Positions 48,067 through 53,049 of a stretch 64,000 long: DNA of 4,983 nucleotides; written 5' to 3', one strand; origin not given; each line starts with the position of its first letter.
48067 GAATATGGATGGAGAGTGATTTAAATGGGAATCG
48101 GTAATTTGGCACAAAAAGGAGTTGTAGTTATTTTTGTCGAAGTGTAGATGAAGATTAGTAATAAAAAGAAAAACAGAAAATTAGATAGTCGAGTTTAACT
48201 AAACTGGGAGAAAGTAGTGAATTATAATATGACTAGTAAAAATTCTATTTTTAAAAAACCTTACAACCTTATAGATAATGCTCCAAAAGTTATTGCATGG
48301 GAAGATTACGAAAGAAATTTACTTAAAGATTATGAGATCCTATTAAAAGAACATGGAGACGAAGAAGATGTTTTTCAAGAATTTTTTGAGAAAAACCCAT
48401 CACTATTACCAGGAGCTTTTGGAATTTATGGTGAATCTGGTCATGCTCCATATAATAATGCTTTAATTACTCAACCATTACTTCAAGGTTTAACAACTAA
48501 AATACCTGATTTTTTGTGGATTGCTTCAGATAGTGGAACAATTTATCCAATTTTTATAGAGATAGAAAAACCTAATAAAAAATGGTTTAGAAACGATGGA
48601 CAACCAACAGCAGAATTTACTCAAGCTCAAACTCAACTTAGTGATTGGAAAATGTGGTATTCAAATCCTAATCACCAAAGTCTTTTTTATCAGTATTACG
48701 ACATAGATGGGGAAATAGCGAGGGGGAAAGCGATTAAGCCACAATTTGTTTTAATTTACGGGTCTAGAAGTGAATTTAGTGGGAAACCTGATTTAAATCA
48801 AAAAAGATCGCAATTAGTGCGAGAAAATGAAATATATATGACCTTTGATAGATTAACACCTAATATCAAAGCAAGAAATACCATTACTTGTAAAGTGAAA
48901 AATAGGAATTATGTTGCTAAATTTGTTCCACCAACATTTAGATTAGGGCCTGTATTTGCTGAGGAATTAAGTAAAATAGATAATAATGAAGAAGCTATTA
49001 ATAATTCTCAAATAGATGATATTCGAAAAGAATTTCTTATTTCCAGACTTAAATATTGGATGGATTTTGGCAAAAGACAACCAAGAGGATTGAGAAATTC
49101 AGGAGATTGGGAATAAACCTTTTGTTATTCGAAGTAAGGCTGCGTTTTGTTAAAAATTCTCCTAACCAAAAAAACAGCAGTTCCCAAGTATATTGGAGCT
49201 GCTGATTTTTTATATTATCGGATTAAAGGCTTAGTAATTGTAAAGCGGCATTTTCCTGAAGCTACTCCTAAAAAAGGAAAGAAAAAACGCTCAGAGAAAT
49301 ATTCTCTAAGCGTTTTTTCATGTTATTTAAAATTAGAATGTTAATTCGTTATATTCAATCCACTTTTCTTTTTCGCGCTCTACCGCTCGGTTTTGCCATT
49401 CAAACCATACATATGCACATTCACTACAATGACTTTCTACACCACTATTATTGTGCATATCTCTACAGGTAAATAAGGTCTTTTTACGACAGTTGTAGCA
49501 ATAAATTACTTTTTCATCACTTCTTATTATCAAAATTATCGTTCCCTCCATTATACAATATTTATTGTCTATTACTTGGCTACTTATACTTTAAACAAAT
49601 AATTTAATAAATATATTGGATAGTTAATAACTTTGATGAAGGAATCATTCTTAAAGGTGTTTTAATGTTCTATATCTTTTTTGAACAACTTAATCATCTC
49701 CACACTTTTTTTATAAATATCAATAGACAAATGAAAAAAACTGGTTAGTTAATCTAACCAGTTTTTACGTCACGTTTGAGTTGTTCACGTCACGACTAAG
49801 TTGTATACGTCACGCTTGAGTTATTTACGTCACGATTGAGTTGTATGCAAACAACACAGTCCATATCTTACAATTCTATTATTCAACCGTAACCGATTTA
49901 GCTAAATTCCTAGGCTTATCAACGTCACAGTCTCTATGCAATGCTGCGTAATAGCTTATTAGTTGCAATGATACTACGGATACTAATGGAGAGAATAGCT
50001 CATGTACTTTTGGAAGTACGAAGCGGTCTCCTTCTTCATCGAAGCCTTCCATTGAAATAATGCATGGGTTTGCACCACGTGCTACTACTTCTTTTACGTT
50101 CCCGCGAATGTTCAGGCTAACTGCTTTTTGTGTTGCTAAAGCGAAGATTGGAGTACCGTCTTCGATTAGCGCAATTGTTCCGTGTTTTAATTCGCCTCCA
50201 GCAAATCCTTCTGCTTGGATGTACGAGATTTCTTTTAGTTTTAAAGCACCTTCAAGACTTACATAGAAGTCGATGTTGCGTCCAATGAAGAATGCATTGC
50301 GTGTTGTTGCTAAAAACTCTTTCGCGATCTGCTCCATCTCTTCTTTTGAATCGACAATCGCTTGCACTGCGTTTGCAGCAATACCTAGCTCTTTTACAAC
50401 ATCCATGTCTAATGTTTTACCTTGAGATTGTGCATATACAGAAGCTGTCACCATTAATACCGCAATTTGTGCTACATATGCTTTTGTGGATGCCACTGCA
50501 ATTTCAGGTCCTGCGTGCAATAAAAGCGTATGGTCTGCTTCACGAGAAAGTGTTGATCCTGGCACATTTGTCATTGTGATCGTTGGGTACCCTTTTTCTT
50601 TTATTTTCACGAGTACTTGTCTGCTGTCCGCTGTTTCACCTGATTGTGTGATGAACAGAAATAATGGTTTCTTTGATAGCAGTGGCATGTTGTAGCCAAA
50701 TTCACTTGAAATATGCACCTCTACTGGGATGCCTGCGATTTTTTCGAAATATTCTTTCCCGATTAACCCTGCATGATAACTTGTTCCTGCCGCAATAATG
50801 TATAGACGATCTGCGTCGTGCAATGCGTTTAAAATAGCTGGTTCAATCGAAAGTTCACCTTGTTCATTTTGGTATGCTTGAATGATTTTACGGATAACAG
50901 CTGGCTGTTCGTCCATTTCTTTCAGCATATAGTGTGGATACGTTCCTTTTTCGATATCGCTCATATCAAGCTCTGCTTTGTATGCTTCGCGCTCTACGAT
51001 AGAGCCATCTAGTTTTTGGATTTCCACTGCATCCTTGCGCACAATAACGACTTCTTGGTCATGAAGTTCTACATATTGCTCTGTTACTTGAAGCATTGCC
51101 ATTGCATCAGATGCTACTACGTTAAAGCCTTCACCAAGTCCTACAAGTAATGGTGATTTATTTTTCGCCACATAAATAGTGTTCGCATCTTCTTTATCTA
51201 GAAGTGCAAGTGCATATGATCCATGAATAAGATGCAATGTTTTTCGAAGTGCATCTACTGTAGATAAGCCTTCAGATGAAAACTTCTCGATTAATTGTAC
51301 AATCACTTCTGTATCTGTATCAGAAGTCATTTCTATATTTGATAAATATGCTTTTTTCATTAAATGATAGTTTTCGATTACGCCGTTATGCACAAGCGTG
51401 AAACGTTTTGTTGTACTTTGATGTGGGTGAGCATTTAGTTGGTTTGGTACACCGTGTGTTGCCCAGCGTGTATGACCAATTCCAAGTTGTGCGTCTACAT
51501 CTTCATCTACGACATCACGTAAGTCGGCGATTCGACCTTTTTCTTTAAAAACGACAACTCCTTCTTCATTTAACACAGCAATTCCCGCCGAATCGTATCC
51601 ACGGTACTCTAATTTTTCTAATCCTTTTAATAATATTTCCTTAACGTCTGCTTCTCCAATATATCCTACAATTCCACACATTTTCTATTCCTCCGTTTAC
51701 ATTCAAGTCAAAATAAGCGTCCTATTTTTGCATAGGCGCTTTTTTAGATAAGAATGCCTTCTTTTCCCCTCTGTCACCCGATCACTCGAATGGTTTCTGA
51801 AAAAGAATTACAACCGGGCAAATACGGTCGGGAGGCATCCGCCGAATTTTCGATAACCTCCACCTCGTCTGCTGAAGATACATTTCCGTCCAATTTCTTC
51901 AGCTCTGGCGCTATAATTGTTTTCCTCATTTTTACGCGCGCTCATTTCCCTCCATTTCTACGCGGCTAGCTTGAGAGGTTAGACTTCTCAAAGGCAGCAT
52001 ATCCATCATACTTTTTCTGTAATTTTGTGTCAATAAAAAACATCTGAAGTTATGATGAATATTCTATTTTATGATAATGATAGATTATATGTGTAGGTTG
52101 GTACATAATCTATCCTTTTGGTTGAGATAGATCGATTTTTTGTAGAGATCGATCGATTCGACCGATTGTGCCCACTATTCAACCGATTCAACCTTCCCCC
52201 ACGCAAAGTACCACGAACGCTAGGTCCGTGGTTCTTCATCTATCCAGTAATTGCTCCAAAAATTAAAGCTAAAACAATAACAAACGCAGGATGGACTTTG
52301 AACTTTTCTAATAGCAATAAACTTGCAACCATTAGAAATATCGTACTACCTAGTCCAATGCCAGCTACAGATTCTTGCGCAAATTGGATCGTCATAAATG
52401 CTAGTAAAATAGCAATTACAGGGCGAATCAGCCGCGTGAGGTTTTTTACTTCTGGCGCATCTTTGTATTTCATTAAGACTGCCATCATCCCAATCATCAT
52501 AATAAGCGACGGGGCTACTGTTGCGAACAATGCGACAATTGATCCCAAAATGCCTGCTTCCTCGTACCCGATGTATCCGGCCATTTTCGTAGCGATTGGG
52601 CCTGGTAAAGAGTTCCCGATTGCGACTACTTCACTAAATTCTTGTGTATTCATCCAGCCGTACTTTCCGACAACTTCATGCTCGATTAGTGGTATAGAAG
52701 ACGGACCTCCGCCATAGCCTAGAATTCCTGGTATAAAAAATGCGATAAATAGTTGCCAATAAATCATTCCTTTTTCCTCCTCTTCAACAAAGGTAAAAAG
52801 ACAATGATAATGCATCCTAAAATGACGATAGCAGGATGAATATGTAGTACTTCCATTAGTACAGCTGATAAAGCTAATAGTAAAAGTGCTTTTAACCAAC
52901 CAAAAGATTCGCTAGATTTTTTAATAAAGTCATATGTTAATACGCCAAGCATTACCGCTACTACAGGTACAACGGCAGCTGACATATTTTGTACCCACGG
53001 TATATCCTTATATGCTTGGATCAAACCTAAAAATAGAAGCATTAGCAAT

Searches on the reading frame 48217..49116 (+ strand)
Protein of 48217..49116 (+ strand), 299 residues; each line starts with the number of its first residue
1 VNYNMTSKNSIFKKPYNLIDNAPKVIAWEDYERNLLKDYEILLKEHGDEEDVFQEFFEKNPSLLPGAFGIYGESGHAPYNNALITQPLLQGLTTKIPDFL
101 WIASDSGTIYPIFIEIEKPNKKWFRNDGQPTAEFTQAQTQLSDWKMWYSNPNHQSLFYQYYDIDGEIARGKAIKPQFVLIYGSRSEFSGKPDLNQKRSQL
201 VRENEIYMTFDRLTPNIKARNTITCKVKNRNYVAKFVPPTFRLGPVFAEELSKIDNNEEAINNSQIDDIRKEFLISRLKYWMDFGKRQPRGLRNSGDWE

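Call 6: search_protein_families(library=pfam, proteins=[window:48217-49116:+], max_evalue=0.01)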
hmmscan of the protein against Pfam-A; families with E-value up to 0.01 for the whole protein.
window:48217-49116:+ (299 aa): 1 family
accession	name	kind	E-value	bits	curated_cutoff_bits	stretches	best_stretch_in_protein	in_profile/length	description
PF14082.12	SduA_C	-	1.4e-23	84.3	27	1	49-213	3-158/159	Shedu protein SduA, C-terminal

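Call 7: search_protein_families(library=padloc, proteins=[window:48217-49116:+], max_evalue=0.01)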
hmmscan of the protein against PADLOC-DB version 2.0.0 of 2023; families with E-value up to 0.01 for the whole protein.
window:48217-49116:+ (299 aa): 12 families
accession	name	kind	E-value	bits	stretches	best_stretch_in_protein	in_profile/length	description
PDLC00398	SduA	-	8.9e-132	436.7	1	11-299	1-289/289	DUF4263 domain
PDLC00378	SduA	-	2.3e-25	87.7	1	32-230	8-206/287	DUF4263 domain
PDLC00404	SduA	-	4.2e-13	46.9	1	38-217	274-442/457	DUF4263 domain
PDLC00386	SduA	-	3.2e-11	41.2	1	34-214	73-256/268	DUF4263 domain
PDLC00395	SduA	-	1.3e-08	32.9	1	98-154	61-118/212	DUF4263 domain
PDLC00396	SduA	-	3.5e-06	24.6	1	30-144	33-143/230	DUF4263 domain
PDLC00392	SduA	-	4.8e-06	24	1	31-195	193-355/396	DUF4263 domain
PDLC00382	SduA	-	3.7e-05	21.3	1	33-191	129-284/336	DUF4263 domain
PDLC00389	SduA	-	7.7e-05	20.4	1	114-164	275-321/383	DUF4263 domain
PDLC00397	SduA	-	0.00045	18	1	5-134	6-136/227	DUF4263 domain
PDLC00400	SduA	-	0.003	15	1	35-125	114-198/308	DUF4263 domain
PDLC00391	SduA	-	0.0048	14.1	0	45-198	208-371/402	DUF4263 domain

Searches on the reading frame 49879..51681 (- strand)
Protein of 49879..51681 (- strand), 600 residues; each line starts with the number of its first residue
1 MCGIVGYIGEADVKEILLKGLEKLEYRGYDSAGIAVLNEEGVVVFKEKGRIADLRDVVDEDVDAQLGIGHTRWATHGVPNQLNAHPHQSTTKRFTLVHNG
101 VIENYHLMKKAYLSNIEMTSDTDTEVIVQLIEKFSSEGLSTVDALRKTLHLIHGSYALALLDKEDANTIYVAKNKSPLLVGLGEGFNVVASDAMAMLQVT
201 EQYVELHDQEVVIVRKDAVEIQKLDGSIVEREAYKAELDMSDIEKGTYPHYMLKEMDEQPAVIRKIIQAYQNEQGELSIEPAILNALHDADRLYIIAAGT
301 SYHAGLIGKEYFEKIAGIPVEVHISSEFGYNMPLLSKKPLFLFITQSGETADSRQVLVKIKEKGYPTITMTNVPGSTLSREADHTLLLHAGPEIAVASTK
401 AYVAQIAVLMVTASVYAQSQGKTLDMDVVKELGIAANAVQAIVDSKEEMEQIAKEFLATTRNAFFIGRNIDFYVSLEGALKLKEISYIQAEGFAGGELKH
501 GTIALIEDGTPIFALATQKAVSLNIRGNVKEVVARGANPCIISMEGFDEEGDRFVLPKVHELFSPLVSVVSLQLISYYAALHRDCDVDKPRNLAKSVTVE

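Call 6: search_protein_families(library=pfam, proteins=[window:49879-51681:-], max_evalue=0.01)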
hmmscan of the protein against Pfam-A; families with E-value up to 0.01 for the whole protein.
window:49879-51681:- (600 aa): 4 families
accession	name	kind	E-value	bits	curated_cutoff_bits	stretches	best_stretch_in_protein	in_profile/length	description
PF01380.27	SIS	-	2.7e-50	170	25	2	287-413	2-129/131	SIS domain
PF13522.11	GATase_6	-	1.2e-18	67.9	27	1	63-191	9-129/130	Glutamine amidotransferase domain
PF13537.11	GATase_7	-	2.8e-12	47.2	25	1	83-197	12-122/123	Glutamine amidotransferase domain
PF13230.11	GATase_4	-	4.6e-06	26.2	23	1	30-150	34-160/272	Glutamine amidotransferases class-II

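Call 7: search_protein_families(library=padloc, proteins=[window:49879-51681:-], max_evalue=0.01)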
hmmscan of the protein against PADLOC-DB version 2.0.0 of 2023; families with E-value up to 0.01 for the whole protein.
window:49879-51681:- (600 aa): 0 families

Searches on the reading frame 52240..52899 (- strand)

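Call 83: search_protein_families(library=pfam, proteins=[window:52240-52899:-], max_evalue=0.001)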
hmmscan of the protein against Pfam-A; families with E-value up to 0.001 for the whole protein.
window:52240-52899:- (219 aa): 1 family
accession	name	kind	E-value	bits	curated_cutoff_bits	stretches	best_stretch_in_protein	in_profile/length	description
PF02417.20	Chromate_transp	-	1.2e-42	146.2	28.6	1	48-215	1-165/166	Chromate transporter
